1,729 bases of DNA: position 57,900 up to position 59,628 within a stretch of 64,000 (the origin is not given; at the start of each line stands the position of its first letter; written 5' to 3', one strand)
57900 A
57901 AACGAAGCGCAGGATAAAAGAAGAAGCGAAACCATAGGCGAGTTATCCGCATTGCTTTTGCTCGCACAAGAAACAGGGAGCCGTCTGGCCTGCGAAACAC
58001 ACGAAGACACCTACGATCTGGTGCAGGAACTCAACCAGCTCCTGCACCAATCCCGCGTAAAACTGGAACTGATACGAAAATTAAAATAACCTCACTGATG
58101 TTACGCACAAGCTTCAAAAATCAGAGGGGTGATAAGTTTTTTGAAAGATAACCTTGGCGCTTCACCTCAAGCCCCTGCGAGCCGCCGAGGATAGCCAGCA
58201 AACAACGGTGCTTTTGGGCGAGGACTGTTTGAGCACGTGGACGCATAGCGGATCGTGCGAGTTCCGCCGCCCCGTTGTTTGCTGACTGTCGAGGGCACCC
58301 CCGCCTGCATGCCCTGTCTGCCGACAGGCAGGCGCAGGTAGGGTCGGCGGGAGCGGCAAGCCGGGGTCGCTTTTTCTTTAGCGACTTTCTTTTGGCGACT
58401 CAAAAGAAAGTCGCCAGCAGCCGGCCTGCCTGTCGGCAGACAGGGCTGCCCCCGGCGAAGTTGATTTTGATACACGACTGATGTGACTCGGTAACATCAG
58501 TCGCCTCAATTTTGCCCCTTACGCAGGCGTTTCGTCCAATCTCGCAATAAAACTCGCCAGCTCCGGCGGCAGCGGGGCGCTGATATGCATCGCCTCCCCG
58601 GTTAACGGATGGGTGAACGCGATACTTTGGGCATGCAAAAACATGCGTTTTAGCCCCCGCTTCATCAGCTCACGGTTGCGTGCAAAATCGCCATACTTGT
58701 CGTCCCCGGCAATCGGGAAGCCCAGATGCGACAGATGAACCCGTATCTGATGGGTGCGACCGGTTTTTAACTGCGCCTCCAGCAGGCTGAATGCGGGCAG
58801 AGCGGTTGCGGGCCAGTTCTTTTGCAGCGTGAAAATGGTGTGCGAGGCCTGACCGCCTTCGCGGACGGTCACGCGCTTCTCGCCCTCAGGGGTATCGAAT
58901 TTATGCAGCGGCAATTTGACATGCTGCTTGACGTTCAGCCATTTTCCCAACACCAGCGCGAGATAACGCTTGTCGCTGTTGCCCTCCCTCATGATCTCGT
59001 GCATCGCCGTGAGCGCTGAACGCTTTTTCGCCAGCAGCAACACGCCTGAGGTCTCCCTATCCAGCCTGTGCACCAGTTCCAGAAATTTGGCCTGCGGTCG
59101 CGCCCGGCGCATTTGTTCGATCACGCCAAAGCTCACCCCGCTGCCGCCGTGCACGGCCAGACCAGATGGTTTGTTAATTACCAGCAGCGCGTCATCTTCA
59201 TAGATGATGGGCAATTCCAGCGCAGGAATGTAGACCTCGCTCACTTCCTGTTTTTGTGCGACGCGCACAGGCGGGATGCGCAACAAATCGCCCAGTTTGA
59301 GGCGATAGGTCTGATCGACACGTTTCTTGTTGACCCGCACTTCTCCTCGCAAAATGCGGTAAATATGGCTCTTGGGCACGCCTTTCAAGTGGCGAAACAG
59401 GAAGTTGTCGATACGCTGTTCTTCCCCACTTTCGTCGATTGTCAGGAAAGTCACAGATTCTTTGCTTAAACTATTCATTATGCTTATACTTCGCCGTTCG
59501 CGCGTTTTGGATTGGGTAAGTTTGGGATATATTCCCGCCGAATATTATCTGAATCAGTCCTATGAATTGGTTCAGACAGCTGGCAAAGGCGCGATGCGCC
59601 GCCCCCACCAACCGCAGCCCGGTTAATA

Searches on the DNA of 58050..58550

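Call 17: search_rna_families(source=window, start=58050, end=58550, threshold=evalue, max_evalue=10)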
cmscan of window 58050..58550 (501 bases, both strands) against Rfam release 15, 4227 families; matches with E-value up to 10: 3.
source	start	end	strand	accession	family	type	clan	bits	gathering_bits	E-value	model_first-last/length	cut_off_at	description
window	58308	58448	+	RF03317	mir-4874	Gene; miRNA;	-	16.9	70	4.1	1-94/94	no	mir-4874 microRNA precursor family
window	58050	58129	-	RF01423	snoR117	Gene; snRNA; snoRNA; CD-box;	-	14.3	42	4.5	1-80/80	no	small nucleolar RNA snoR117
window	58181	58359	+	RF02047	Sphinx_2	Gene; lncRNA;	-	13.2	34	4.8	1-158/158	no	Sphinx conserved region 2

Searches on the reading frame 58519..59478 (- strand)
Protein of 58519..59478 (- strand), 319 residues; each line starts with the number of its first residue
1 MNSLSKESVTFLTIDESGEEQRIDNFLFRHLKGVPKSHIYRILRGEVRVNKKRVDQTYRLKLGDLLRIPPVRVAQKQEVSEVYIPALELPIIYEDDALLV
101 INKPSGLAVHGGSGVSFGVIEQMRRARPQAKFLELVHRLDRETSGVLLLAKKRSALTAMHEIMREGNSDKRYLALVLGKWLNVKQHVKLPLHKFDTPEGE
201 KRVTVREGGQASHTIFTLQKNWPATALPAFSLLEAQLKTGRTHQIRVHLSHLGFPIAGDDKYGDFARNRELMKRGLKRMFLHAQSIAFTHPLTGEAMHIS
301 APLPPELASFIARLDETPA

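Call 81: search_protein_families(library=pfam, proteins=[window:58519-59478:-], max_evalue=0.00001)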
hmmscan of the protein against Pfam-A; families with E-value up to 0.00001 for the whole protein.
window:58519-59478:- (319 aa): 2 families
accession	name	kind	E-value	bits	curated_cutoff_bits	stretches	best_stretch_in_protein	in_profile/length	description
PF00849.27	PseudoU_synth_2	-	5.1e-27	95.4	26.8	1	98-251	2-152/152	RNA pseudouridylate synthase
PF01479.30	S4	-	2.2e-06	27.7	22.8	1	21-65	1-47/48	S4 domain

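Call 89: find_encoding_contigs(protein=window:58519-59478:-, flank=2500, max_places=8)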
Protein window:58519-59478:- (319 aa): no gene with exactly this product is on record in the collection.
